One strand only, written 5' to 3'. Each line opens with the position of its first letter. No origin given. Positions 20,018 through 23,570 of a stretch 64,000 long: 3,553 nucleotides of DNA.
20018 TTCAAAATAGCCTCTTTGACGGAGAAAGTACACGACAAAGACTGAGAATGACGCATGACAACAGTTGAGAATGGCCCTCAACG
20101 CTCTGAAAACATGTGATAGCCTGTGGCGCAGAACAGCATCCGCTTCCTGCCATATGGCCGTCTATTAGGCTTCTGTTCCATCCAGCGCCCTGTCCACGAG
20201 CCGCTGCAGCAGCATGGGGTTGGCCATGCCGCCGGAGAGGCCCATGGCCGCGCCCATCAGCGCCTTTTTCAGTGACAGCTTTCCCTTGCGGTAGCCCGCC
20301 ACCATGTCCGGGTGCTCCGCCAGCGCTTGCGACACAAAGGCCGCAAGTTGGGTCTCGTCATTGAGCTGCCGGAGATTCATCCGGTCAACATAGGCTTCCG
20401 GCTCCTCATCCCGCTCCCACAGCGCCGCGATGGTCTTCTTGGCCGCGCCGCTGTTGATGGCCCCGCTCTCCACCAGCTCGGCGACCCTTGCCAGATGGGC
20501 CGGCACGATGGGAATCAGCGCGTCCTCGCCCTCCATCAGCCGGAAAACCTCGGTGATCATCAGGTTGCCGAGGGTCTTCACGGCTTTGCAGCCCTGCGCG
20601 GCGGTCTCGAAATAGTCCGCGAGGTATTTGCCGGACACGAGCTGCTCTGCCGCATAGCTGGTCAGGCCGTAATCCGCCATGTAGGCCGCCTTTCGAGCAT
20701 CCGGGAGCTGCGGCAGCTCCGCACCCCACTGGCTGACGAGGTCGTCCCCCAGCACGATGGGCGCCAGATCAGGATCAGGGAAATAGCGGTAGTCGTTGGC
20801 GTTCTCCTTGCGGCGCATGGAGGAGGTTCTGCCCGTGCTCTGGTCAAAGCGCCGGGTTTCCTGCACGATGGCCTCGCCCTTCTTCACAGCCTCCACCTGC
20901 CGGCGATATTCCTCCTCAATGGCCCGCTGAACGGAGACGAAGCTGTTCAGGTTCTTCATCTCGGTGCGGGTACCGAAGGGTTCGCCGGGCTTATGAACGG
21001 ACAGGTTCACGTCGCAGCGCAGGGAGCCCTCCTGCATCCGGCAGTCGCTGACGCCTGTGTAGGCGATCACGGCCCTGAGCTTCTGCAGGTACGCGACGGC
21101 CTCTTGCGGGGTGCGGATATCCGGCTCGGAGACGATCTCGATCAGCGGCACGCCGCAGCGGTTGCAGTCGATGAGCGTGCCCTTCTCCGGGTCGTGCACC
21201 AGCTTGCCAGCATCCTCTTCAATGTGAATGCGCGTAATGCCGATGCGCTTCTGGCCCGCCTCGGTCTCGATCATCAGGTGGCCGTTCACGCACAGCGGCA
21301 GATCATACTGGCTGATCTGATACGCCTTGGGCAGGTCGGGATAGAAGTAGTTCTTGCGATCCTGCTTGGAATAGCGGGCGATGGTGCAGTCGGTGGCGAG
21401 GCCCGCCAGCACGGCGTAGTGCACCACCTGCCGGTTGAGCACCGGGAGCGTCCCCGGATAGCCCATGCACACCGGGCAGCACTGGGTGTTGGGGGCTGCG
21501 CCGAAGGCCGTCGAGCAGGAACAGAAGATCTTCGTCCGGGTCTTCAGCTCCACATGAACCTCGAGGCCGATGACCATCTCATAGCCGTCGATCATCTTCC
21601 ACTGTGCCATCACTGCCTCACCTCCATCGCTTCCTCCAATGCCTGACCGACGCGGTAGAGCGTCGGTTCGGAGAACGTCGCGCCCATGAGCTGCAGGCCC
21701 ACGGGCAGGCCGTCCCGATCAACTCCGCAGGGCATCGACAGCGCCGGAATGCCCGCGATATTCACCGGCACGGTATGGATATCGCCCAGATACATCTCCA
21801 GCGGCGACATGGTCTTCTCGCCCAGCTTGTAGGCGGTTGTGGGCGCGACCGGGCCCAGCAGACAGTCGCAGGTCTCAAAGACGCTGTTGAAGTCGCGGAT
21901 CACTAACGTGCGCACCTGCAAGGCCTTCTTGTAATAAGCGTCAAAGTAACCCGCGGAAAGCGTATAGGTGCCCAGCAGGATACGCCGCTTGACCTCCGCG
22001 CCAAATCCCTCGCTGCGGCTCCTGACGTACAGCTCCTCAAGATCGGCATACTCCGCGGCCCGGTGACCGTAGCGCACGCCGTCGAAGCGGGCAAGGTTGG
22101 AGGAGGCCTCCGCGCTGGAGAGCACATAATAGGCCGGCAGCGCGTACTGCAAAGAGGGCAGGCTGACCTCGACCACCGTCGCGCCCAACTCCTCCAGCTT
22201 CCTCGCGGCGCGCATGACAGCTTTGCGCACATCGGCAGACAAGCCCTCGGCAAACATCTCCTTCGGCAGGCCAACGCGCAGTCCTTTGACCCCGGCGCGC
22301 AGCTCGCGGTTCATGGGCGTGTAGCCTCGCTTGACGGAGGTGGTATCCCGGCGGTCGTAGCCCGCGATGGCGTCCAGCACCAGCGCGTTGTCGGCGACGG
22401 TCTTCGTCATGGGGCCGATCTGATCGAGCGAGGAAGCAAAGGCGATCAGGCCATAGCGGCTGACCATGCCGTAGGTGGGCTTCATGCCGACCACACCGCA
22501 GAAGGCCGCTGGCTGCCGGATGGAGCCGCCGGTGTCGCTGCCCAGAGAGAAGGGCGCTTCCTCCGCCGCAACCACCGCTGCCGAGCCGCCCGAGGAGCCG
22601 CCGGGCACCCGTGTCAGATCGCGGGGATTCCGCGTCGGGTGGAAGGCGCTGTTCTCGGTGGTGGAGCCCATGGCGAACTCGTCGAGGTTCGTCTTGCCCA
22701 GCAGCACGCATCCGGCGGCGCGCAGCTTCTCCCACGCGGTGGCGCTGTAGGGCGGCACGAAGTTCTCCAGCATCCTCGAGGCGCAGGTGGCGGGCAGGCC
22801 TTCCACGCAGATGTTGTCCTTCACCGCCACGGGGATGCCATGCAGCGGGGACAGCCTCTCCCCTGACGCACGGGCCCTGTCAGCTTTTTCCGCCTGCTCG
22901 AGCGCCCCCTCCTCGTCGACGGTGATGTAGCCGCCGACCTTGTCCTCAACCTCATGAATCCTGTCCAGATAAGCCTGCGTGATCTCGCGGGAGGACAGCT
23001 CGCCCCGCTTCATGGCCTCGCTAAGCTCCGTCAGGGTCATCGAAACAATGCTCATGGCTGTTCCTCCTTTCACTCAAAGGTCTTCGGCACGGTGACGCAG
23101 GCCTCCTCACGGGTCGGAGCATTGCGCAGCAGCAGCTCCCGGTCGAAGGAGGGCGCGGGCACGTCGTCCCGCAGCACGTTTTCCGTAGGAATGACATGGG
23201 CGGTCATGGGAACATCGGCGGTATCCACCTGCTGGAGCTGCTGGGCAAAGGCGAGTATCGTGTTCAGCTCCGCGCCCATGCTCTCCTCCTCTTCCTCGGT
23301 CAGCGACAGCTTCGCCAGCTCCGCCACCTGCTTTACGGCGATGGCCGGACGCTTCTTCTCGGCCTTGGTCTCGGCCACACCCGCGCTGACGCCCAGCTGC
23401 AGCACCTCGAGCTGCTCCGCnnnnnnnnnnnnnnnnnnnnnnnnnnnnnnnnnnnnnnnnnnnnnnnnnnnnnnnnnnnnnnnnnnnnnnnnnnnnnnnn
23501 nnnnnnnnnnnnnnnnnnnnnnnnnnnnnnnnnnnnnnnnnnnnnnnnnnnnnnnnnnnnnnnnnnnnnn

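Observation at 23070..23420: AspRS and GatC are fused into one polypeptide: a covalently wired transamidosome component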

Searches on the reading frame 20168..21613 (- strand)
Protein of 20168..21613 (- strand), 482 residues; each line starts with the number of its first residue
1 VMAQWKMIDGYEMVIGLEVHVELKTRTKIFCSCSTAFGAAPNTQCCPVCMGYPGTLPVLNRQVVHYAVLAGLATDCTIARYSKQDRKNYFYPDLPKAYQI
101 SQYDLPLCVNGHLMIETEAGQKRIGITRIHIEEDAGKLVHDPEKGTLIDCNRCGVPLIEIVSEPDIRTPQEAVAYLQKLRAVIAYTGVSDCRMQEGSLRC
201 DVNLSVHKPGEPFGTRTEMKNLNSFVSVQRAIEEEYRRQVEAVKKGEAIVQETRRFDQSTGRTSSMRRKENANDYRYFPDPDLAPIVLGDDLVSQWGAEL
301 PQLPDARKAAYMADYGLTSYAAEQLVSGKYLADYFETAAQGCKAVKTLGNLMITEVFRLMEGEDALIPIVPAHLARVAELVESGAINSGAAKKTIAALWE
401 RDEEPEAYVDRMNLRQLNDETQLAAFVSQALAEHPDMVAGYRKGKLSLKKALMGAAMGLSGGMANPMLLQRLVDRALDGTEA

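Call 4: search_protein_families(library=pfam, proteins=[window:20168-21613:-], max_evalue=0.01)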
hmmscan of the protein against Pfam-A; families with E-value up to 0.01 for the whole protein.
window:20168-21613:- (482 aa): 2 families
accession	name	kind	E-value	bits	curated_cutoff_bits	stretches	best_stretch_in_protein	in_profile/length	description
PF02934.20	GatB_N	-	2.5e-122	407.8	23.4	1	13-293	1-276/277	GatB/GatE catalytic domain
PF02637.23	GatB_Yqey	-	3.7e-29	102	27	1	333-477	1-148/148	GatB domain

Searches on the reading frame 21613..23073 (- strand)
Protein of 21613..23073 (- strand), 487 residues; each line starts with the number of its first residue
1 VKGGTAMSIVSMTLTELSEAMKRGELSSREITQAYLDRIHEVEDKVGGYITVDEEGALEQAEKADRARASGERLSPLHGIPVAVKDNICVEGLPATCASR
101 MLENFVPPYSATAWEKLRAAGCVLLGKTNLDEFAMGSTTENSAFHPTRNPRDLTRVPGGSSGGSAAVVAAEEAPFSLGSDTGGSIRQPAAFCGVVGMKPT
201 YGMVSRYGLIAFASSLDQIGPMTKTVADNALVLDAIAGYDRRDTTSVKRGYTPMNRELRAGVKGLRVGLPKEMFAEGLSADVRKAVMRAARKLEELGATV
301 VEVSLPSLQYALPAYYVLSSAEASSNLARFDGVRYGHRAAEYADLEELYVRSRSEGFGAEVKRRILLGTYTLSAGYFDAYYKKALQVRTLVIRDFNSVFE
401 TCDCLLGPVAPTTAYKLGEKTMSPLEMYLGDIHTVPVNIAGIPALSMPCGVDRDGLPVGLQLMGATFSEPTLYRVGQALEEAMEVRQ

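Call 4: search_protein_families(library=pfam, proteins=[window:21613-23073:-], max_evalue=0.01)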
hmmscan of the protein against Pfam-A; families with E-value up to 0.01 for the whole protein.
window:21613-23073:- (487 aa): 1 family
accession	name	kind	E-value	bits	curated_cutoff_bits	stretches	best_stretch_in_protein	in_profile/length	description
PF01425.27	Amidase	-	6.5e-163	543.3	27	1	30-472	1-444/445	Amidase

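Call 49: search_solved_structures(query=window:21613-23055:-, max_evalue=1e-50, show_alignments=2)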
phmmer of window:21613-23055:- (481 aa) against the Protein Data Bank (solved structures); distinct sequences matched with E-value up to 1e-50: 12.
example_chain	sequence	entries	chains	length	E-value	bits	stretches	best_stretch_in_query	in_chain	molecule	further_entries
3h0l_A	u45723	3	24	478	7.8e-169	565.9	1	7-475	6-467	Glutamyl-tRNA(Gln) amidotransferase subunit A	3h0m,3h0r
2df4_A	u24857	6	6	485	6.3e-165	553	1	11-474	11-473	Glutamyl-tRNA(Gln) amidotransferase subunit A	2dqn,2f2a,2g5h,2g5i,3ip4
4wj3_A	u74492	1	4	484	2.8e-153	514.6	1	5-474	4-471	Glutamyl-tRNA(Gln) amidotransferase subunit A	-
2gi3_A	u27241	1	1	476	4.5e-138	464.5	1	60-475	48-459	Glutamyl-tRNA(Gln) amidotransferase subunit A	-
3al0_A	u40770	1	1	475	4.5e-138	464.5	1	60-475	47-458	Glutamyl-tRNA(Gln) amidotransferase subunit A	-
3kfu_E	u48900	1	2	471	6.2e-132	444.2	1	10-477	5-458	Glutamyl-tRNA(Gln) amidotransferase subunit A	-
4n0h_A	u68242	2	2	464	3.5e-80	273.7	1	70-465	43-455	Glutamyl-tRNA(Gln) amidotransferase subunit A, mitochondrial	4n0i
6c62_A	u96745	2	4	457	8.3e-68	232.9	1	8-317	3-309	Biuret hydrolase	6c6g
3a1k_A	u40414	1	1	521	2.1e-64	221.7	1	71-475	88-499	Amidase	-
3a1i_A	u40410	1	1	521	5.7e-64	220.2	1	71-475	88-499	Amidase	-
1m21_A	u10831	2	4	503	4e-58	200.9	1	8-479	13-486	Peptide Amidase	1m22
5ac3_A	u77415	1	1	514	8.1e-57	196.6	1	8-479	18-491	PEPTIDE AMIDASE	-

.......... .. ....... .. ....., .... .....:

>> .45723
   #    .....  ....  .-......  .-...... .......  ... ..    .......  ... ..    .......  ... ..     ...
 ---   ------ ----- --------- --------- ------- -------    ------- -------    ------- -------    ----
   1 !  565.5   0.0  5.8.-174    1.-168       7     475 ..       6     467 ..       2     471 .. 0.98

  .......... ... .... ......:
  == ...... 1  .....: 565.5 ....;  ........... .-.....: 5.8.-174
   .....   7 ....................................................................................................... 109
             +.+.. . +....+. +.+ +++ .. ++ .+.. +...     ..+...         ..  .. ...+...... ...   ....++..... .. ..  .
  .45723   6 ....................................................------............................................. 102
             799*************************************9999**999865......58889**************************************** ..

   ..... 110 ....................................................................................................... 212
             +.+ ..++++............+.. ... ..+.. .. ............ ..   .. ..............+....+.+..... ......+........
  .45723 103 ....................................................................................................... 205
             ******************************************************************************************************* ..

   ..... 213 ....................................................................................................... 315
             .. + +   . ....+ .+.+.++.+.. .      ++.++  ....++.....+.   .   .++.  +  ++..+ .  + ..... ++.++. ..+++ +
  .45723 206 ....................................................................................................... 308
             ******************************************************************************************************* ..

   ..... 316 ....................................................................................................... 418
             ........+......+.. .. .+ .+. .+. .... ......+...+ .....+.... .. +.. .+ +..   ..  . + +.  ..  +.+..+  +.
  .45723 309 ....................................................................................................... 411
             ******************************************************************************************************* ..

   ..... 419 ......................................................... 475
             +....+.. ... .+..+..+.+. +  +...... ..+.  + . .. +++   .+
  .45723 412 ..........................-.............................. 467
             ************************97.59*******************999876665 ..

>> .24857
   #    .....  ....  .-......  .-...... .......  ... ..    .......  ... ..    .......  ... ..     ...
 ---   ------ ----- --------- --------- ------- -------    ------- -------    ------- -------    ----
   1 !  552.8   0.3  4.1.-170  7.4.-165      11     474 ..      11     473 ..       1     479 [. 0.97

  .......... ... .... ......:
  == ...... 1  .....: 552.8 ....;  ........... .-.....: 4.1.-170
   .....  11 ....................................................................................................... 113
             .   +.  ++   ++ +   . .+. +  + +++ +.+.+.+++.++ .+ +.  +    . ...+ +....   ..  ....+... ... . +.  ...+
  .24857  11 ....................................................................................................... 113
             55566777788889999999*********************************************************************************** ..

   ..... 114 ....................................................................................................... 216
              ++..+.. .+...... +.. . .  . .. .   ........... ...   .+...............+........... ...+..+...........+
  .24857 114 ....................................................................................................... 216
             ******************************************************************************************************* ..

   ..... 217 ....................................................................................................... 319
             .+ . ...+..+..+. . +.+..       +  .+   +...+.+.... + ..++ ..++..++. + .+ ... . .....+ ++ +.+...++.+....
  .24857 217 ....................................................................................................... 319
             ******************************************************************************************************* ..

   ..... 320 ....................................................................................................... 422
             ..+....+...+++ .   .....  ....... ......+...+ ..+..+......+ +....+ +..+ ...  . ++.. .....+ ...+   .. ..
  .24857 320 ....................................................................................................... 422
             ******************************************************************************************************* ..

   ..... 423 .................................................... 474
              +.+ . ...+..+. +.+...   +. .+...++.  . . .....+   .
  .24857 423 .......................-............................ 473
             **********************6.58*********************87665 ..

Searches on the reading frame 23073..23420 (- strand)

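Call 4: search_protein_families(library=pfam, proteins=[window:23073-23420:-], max_evalue=0.01)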
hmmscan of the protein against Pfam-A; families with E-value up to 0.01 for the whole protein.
window:23073-23420:- (116 aa): 3 families
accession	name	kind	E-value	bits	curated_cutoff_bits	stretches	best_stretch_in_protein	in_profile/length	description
PF02686.20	GatC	-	1.6e-20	73.5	23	1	40-111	1-66/66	Glu-tRNAGln amidotransferase C subunit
PF20978.2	Gta3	-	0.00073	19.8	27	1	42-70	28-56/60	Glutamyl-tRNA amidotransferase complex subunit Gta3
PF20977.2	GatF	-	0.0088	16.7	33.4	0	20-77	31-95/150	Glutamyl-tRNA(Gln) amidotransferase subunit F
